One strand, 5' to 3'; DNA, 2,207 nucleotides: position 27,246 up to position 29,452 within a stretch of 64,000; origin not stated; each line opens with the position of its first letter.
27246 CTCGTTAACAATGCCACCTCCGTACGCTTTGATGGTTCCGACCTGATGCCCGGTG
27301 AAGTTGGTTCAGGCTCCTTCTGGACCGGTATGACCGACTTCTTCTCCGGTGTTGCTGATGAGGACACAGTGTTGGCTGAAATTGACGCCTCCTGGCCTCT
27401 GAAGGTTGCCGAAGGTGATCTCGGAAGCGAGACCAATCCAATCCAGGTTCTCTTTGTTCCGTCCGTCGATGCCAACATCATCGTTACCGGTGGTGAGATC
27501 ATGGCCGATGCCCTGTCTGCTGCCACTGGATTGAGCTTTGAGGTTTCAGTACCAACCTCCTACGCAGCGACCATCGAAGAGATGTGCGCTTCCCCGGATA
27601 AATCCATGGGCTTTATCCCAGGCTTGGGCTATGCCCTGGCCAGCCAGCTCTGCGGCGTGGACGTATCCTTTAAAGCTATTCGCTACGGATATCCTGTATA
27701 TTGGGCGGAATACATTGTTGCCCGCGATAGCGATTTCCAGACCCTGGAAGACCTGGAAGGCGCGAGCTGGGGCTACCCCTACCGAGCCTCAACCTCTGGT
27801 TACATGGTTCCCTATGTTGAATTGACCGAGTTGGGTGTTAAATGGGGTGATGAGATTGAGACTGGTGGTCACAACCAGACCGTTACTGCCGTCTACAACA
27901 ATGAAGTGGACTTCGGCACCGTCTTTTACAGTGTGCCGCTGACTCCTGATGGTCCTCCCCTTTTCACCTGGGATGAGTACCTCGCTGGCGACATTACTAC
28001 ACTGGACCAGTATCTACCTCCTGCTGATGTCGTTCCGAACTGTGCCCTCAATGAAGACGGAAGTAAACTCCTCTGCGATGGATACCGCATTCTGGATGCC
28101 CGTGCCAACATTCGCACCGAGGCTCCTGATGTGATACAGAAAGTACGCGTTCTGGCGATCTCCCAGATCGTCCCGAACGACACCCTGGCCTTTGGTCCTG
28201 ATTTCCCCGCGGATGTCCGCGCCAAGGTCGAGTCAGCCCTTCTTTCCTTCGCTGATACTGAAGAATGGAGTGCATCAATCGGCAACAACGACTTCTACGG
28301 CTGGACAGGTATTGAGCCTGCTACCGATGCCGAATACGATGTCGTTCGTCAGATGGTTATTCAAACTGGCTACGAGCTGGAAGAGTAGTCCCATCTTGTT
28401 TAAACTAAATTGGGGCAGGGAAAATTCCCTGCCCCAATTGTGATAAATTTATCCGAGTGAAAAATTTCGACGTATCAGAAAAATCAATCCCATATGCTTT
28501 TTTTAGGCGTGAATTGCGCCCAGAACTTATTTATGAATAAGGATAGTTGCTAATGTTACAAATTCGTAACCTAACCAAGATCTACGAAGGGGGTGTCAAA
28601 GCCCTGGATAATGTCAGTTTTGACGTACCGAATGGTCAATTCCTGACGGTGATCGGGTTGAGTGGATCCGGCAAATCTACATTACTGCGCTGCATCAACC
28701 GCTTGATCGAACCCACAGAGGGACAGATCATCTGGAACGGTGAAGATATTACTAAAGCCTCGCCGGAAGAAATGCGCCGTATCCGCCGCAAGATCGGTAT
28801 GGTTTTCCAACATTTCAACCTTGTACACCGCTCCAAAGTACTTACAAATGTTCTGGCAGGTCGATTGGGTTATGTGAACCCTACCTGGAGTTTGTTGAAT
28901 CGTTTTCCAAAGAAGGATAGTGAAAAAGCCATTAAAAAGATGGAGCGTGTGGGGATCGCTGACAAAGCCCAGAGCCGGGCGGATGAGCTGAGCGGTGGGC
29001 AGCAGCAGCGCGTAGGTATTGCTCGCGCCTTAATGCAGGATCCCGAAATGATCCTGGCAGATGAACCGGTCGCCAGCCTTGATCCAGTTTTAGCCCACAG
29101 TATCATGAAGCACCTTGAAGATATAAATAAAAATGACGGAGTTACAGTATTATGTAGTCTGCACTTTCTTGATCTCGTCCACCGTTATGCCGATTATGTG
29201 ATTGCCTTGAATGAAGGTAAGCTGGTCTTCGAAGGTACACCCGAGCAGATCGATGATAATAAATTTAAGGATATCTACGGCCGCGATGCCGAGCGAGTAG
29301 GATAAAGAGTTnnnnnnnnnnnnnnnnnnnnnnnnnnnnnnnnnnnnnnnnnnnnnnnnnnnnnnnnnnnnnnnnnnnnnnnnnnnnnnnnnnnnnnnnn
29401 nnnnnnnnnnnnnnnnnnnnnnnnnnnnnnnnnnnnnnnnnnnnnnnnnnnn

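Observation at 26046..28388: One lipoprotein carrying two unrelated substrate-binding domains (CUT1 sugar-type + PhnD-type)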

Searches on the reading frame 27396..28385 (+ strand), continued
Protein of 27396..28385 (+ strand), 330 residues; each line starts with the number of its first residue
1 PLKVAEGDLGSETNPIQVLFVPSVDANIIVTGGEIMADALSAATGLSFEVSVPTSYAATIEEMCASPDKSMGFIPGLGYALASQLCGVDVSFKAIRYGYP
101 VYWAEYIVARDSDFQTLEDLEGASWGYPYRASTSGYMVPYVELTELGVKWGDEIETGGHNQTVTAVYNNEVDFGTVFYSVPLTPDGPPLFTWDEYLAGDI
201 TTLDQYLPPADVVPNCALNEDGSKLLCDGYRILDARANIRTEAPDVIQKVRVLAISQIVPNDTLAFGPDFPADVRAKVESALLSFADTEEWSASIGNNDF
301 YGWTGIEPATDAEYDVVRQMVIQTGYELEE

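Call 79: search_protein_families(library=pfam, proteins=[P0246, P0249, P0252, P0255, P0271, P0278, P0288, P0305, P0327, P0376], max_evalue=0.0001)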
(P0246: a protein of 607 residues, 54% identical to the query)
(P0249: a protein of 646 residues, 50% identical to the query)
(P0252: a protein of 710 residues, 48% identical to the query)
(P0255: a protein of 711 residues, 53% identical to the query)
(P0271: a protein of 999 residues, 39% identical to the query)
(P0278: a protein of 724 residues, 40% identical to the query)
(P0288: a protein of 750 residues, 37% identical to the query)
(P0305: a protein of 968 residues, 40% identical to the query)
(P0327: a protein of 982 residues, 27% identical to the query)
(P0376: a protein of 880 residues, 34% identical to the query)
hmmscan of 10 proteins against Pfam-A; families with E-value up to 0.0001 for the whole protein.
P0246 (607 aa): 3 families
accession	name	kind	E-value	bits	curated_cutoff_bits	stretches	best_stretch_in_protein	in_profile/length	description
PF12974.12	Phosphonate-bd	-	1.9e-32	113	27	1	304-558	3-218/242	ABC transporter, phosphonate, periplasmic substrate-binding protein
PF00497.25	SBP_bac_3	-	2e-32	112.1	26.4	1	51-271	1-131/132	Bacterial extracellular solute-binding proteins, family 3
PF10613.14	Lig_chan-Glu_bd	-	3.5e-06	27.5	30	1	98-144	67-113/115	Ligated ion channel L-glutamate- and glycine-binding site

P0249 (646 aa): 4 families
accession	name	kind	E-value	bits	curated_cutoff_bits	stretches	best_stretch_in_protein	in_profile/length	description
PF12974.12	Phosphonate-bd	-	1.1e-33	117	27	1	346-603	3-221/242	ABC transporter, phosphonate, periplasmic substrate-binding protein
PF13676.11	TIR_2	-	1e-25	91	28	1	10-120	1-111/122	TIR domain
PF10137.14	CAP12-PCTIR_TIR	-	1.5e-07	31.8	24.7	1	9-75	1-66/119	CAP12/Pycsar effector protein, TIR domain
PF01582.25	TIR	-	1.2e-06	28.9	21.3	1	19-90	15-85/179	TIR domain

P0252 (710 aa): 3 families
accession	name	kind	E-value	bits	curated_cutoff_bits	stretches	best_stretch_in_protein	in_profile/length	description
PF00069.31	Pkinase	-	3e-50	171.5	31.7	1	2-242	13-257/263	Protein kinase domain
PF07714.23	PK_Tyr_Ser-Thr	-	3.5e-36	125.3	23.1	1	4-237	15-250/258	Protein tyrosine and serine/threonine kinase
PF12974.12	Phosphonate-bd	-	8.1e-28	97.9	27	1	422-669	18-223/242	ABC transporter, phosphonate, periplasmic substrate-binding protein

P0255 (711 aa): 3 families
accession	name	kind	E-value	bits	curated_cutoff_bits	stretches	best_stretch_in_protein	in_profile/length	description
PF02608.20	Bmp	-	3.6e-56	190.8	24.1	2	68-230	5-170/301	ABC transporter substrate-binding protein PnrA-like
PF12974.12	Phosphonate-bd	-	2.9e-41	141.9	27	1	414-692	3-242/242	ABC transporter, phosphonate, periplasmic substrate-binding protein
PF09084.16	NMT1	-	1.6e-06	28.6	20.5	1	497-594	74-170/216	NMT1/THI5 like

P0271 (999 aa): 8 families
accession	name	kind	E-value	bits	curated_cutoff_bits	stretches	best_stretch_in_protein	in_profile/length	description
PF00069.31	Pkinase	-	2.8e-57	194.5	31.7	1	12-259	1-252/263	Protein kinase domain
PF02608.20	Bmp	-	3.5e-45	154.7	24.1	1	361-666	5-296/301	ABC transporter substrate-binding protein PnrA-like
PF07714.23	PK_Tyr_Ser-Thr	-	1.1e-36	127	23.1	1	13-266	2-255/258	Protein tyrosine and serine/threonine kinase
PF12974.12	Phosphonate-bd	-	5.2e-30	105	27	1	691-979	2-242/242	ABC transporter, phosphonate, periplasmic substrate-binding protein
PF01636.29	APH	-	1.1e-07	32.3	23.2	0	121-156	162-198/239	Phosphotransferase enzyme family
PF03109.22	ABC1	-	1.5e-07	31.3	22.9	1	85-167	143-226/244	ABC1 atypical kinase-like domain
PF17667.7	Pkinase_fungal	-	5.9e-06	25.7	24.1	1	119-188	297-369/387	Fungal protein kinase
PF13407.12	Peripla_BP_4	-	1.2e-05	25.4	35.1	0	369-418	8-59/258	Periplasmic binding protein domain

P0278 (724 aa): 2 families
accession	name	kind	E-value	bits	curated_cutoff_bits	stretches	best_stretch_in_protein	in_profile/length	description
PF12974.12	Phosphonate-bd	-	4.4e-28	98.7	27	1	422-673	4-213/242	ABC transporter, phosphonate, periplasmic substrate-binding protein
PF13676.11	TIR_2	-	6.1e-10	40.1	28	1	4-144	1-119/122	TIR domain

P0288 (750 aa): 5 families
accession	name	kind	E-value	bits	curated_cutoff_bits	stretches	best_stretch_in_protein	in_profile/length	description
PF00069.31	Pkinase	-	3e-52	178.1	31.7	1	10-264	1-255/263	Protein kinase domain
PF07714.23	PK_Tyr_Ser-Thr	-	2.7e-33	115.8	23.1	1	12-261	3-249/258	Protein tyrosine and serine/threonine kinase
PF12974.12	Phosphonate-bd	-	1.4e-25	90.5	27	1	458-713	16-230/242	ABC transporter, phosphonate, periplasmic substrate-binding protein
PF09084.16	NMT1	-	1.2e-05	25.8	20.5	1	529-610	75-155/216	NMT1/THI5 like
PF03109.22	ABC1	-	1.6e-05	24.6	22.9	1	53-161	118-218/244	ABC1 atypical kinase-like domain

P0305 (968 aa): 3 families
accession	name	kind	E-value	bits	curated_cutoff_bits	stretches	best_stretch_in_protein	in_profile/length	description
PF05048.19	NosD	-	5.5e-62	209.4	23.6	5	107-232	33-154/212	Periplasmic copper-binding protein (NosD)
PF13229.12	Beta_helix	-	1.4e-50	171.5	25.9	7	41-197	2-157/158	Right handed beta helix region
PF12974.12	Phosphonate-bd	-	4.4e-20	72.5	27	1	656-952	8-242/242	ABC transporter, phosphonate, periplasmic substrate-binding protein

P0327 (982 aa): 2 families
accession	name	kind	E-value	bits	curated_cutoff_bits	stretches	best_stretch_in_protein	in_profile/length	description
PF12974.12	Phosphonate-bd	-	4e-46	157.8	27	2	542-823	3-242/242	ABC transporter, phosphonate, periplasmic substrate-binding protein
PF09084.16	NMT1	-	1.1e-05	25.9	20.5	0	294-368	73-146/216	NMT1/THI5 like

P0376 (880 aa): 4 families
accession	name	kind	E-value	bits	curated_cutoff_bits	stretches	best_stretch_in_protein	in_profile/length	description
PF12974.12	Phosphonate-bd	-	3.7e-48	164.5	27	1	617-854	2-236/242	ABC transporter, phosphonate, periplasmic substrate-binding protein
PF02608.20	Bmp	-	8.9e-45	153.4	24.1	1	59-316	5-256/301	ABC transporter substrate-binding protein PnrA-like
PF00497.25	SBP_bac_3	-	7.4e-33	113.6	26.4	1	367-587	1-131/132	Bacterial extracellular solute-binding proteins, family 3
PF10613.14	Lig_chan-Glu_bd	-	6e-05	23.6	30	0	413-459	66-112/115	Ligated ion channel L-glutamate- and glycine-binding site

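Call 80: search_protein_families(library=pfam, proteins=[P0247, P0250, P0261, P0276, P0300, P0349, P0355, P0367, P0372, P0241], max_evalue=0.0001)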
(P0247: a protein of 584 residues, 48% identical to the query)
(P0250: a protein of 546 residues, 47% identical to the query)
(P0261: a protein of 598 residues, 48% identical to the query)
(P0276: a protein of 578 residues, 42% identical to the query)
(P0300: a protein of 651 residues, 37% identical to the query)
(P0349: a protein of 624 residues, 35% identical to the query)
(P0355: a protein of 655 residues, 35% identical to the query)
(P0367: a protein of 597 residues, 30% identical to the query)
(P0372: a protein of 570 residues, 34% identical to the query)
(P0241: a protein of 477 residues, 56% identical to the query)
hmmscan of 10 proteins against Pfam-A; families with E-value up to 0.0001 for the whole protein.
P0247 (584 aa): 4 families
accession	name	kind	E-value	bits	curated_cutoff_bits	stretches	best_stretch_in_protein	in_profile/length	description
PF12974.12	Phosphonate-bd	-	1.8e-30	106.5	27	1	276-541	5-221/242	ABC transporter, phosphonate, periplasmic substrate-binding protein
PF13676.11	TIR_2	-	4.3e-24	85.8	28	1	9-121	1-115/122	TIR domain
PF01582.25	TIR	-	4.5e-09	36.8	21.3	1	10-82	5-78/179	TIR domain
PF10137.14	CAP12-PCTIR_TIR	-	9e-07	29.4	24.7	1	9-72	2-64/119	CAP12/Pycsar effector protein, TIR domain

P0250 (546 aa): 1 family
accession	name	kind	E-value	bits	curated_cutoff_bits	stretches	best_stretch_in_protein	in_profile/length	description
PF12974.12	Phosphonate-bd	-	4.1e-30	105.4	27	1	236-508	3-225/242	ABC transporter, phosphonate, periplasmic substrate-binding protein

P0261 (598 aa): 4 families
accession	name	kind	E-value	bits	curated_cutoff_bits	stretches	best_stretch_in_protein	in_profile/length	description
PF00497.25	SBP_bac_3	-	6.6e-37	126.7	26.4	1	47-268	1-131/132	Bacterial extracellular solute-binding proteins, family 3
PF12974.12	Phosphonate-bd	-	7.1e-37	127.5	27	1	291-579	2-241/242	ABC transporter, phosphonate, periplasmic substrate-binding protein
PF09084.16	NMT1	-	3.5e-06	27.5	20.5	0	376-454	75-151/216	NMT1/THI5 like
PF10613.14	Lig_chan-Glu_bd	-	2.4e-05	24.9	30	0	69-136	29-109/115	Ligated ion channel L-glutamate- and glycine-binding site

P0276 (578 aa): 1 family
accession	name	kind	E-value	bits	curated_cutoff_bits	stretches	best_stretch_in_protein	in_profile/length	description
PF12974.12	Phosphonate-bd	-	1.8e-31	109.8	27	1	289-561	11-242/242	ABC transporter, phosphonate, periplasmic substrate-binding protein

P0300 (651 aa): 2 families
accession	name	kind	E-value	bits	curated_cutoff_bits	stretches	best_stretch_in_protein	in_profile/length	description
PF02608.20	Bmp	-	2.6e-33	115.8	24.1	1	23-310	5-278/301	ABC transporter substrate-binding protein PnrA-like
PF12974.12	Phosphonate-bd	-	3.3e-20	72.9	27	1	366-635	19-238/242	ABC transporter, phosphonate, periplasmic substrate-binding protein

P0349 (624 aa): 2 families
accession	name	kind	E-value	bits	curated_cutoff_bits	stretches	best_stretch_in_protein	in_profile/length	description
PF02608.20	Bmp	-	2.3e-48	165.2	24.1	1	45-319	5-269/301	ABC transporter substrate-binding protein PnrA-like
PF12974.12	Phosphonate-bd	-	3.2e-47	161.4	27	1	364-606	1-240/242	ABC transporter, phosphonate, periplasmic substrate-binding protein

P0355 (655 aa): 5 families
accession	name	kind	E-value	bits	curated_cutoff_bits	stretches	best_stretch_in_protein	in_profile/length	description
PF00069.31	Pkinase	-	3.3e-52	177.9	31.7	1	14-228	1-212/263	Protein kinase domain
PF12974.12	Phosphonate-bd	-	1.7e-46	159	27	1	393-633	3-240/242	ABC transporter, phosphonate, periplasmic substrate-binding protein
PF07714.23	PK_Tyr_Ser-Thr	-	2.4e-35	122.5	23.1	1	15-231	2-223/258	Protein tyrosine and serine/threonine kinase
PF01636.29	APH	-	1.9e-08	34.8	23.2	0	114-158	154-196/239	Phosphotransferase enzyme family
PF03109.22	ABC1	-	1.3e-06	28.1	22.9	1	54-163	115-218/244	ABC1 atypical kinase-like domain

P0367 (597 aa): 2 families
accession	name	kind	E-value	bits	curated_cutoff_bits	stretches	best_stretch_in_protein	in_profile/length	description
PF00497.25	SBP_bac_3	-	6.3e-22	78.2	26.4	1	48-266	1-131/132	Bacterial extracellular solute-binding proteins, family 3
PF12974.12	Phosphonate-bd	-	3.4e-18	66.4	27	1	308-575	15-238/242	ABC transporter, phosphonate, periplasmic substrate-binding protein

P0372 (570 aa): 4 families
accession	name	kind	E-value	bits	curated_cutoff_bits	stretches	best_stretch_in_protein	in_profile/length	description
PF12974.12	Phosphonate-bd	-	1.3e-57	195.4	27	1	311-550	3-241/242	ABC transporter, phosphonate, periplasmic substrate-binding protein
PF00497.25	SBP_bac_3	-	6.7e-35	120.2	26.4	1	60-280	1-131/132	Bacterial extracellular solute-binding proteins, family 3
PF09084.16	NMT1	-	1.4e-06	28.8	20.5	1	335-472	19-149/216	NMT1/THI5 like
PF10613.14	Lig_chan-Glu_bd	-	5.1e-06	27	30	1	106-152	66-112/115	Ligated ion channel L-glutamate- and glycine-binding site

P0241 (477 aa): 1 family
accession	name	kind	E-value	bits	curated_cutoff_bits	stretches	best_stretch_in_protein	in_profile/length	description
PF12974.12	Phosphonate-bd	-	1.9e-34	119.5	27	1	165-434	1-220/242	ABC transporter, phosphonate, periplasmic substrate-binding protein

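Call 88: search_protein_families(library=pfam, proteins=[P0251, P0258, P0279, P0302], max_evalue=0.0001)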
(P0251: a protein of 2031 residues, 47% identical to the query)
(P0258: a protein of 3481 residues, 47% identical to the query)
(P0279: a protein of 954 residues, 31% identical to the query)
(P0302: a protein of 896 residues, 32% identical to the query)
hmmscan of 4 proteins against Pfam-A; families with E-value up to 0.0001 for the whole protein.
P0251 (2031 aa): 2 families
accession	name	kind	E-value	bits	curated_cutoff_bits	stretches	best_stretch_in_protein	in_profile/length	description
PF12974.12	Phosphonate-bd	-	7.8e-31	107.7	27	1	169-443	13-242/242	ABC transporter, phosphonate, periplasmic substrate-binding protein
PF17936.7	Big_6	-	1.2e-20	73.9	27.6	0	1619-1675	8-64/83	Bacterial Ig domain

P0258 (3481 aa): 9 families
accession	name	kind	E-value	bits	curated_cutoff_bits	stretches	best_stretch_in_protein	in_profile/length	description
PF00496.27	SBP_bac_5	-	6.8e-57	193.7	32.4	1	1689-2053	10-364/368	Bacterial extracellular solute-binding proteins, family 5 Middle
PF18911.6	PKD_4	-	4.7e-28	97.5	27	2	3163-3249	1-85/85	PKD domain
PF12974.12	Phosphonate-bd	-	8.5e-27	94.5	27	1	275-557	2-242/242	ABC transporter, phosphonate, periplasmic substrate-binding protein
PF13385.13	Laminin_G_3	-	3e-22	79.8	27.6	1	94-257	4-149/151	Concanavalin A-like lectin/glucanases superfamily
PF13458.12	Peripla_BP_6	-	1.6e-13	51.5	31.7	1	2335-2445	1-112/343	Periplasmic binding protein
PF00801.26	PKD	-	3.1e-10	40.3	23.5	0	3170-3243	5-75/80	PKD domain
PF17936.7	Big_6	-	2.2e-09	37.8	27.6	0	663-686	6-29/83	Bacterial Ig domain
PF22352.2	K319L-like_PKD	-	3.5e-07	30.6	27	1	3170-3249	1-84/84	K319L-like, PKD domain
PF01094.35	ANF_receptor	-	4.4e-05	23.1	25.4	1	2358-2436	5-86/353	Receptor family ligand binding region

P0279 (954 aa): 1 family
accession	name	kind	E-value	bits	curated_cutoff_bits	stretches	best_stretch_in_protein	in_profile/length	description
PF12974.12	Phosphonate-bd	-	1.4e-42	146.2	27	2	64-316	38-242/242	ABC transporter, phosphonate, periplasmic substrate-binding protein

P0302 (896 aa): 2 families
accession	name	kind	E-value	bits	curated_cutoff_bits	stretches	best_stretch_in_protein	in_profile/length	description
PF12974.12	Phosphonate-bd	-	4.4e-105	350.8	27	2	68-316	1-242/242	ABC transporter, phosphonate, periplasmic substrate-binding protein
PF09084.16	NMT1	-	6.5e-09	36.4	20.5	0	108-178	33-100/216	NMT1/THI5 like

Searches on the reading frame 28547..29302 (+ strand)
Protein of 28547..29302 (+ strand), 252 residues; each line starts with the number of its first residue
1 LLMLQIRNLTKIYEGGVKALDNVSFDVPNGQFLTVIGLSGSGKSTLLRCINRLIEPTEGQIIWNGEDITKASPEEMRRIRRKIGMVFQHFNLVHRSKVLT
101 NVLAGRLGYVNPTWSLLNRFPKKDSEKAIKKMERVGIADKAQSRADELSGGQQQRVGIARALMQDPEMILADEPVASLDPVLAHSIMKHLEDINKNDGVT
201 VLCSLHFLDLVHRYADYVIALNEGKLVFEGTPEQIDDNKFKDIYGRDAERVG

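Call 3: search_protein_families(library=pfam, proteins=[window:28547-29302:+], max_evalue=0.01)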
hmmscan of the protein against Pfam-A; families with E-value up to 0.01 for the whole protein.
window:28547-29302:+ (252 aa): 6 families
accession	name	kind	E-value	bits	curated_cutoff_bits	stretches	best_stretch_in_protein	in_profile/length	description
PF00005.33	ABC_tran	-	8.2e-39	133.8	25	1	20-176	1-137/137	ABC transporter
PF13304.12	AAA_21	-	1.5e-05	25.6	27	0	34-54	3-23/304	AAA domain, putative AbiEii toxin, Type IV TA system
PF13555.12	AAA_29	-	0.00021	21.4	27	1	23-64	15-55/61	P-loop containing region of AAA domain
PF13191.12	AAA_16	-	0.00065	20.7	32.6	1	30-62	24-56/167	AAA ATPase domain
PF13401.12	AAA_22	-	0.0016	19.2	27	1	30-83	5-54/130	AAA domain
PF20703.3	nSTAND1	-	0.006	16.7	27.1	0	20-49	23-52/379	Novel STAND NTPase 1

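Call 4: search_protein_families(library=ncbifam, proteins=[window:28547-29302:+], max_evalue=0.01)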
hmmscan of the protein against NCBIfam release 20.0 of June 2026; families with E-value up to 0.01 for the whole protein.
window:28547-29302:+ (252 aa): 191 families (the best 25 are shown)
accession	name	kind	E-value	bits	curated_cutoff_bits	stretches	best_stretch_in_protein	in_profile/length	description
TIGR02315.1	ABC_phnC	equivalog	1.1e-100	336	266.1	1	3-245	1-243/243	phosphonate ABC transporter ATP-binding protein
NF007438.0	PRK09984.1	equivalog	1e-58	198.6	365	1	4-249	5-253/262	phosphonate ABC transporter ATP-binding protein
TIGR02314.1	ABC_MetN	equivalog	1.3e-56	192.1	499.7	1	3-235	1-228/343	methionine ABC transporter ATP-binding protein MetN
TIGR01186.1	proV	subfamily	3.2e-56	191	326.6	1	15-239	4-221/363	betaine/proline/choline family ABC transporter ATP-binding protein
TIGR02673.1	FtsE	equivalog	3.4e-53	180.5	264.85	1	3-225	1-214/214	cell division ATP-binding protein FtsE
NF007027.0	PRK09493.1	equivalog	1.4e-49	168.6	379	1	3-238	1-226/240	glutamine ABC transporter ATP-binding protein GlnQ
TIGR04521.1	ECF_ATPase_2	equivalog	4.8e-49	166.9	330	1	5-235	2-232/279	energy-coupling factor transporter ATPase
TIGR00972.1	3a0107s01c2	equivalog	2.4e-46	158.1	343.2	1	4-237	2-232/248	phosphate ABC transporter ATP-binding protein PstB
TIGR04520.1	ECF_ATPase_1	equivalog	4.5e-45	154.2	315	1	5-236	2-224/269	energy-coupling factor transporter ATPase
TIGR03005.1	ectoine_ehuA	equivalog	9.2e-45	152.8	345.4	1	5-237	2-236/252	ectoine/hydroxyectoine ABC transporter ATP-binding protein EhuA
TIGR02211.1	LolD_lipo_ex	equivalog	4.9e-44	150.5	307.75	1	3-226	1-219/221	lipoprotein-releasing ABC transporter ATP-binding protein LolD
NF007908.0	PRK10619.1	equivalog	2.1e-43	148.4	466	1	4-238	6-242/257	histidine ABC transporter ATP-binding protein HisP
NF007480.0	PRK10070.1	equivalog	2.4e-43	148.5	444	1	21-242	45-259/400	glycine betaine/L-proline ABC transporter ATP-binding protein ProV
NF008409.0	PRK11231.1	equivalog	7.2e-43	146.8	375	1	3-237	2-227/255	Fe(3+) dicitrate ABC transporter ATP-binding protein FecE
NF040933.2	ABC_arch_GlcV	equivalog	1.4e-42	145.9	450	1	4-238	3-232/357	glucose ABC transporter ATP-binding protein GlcV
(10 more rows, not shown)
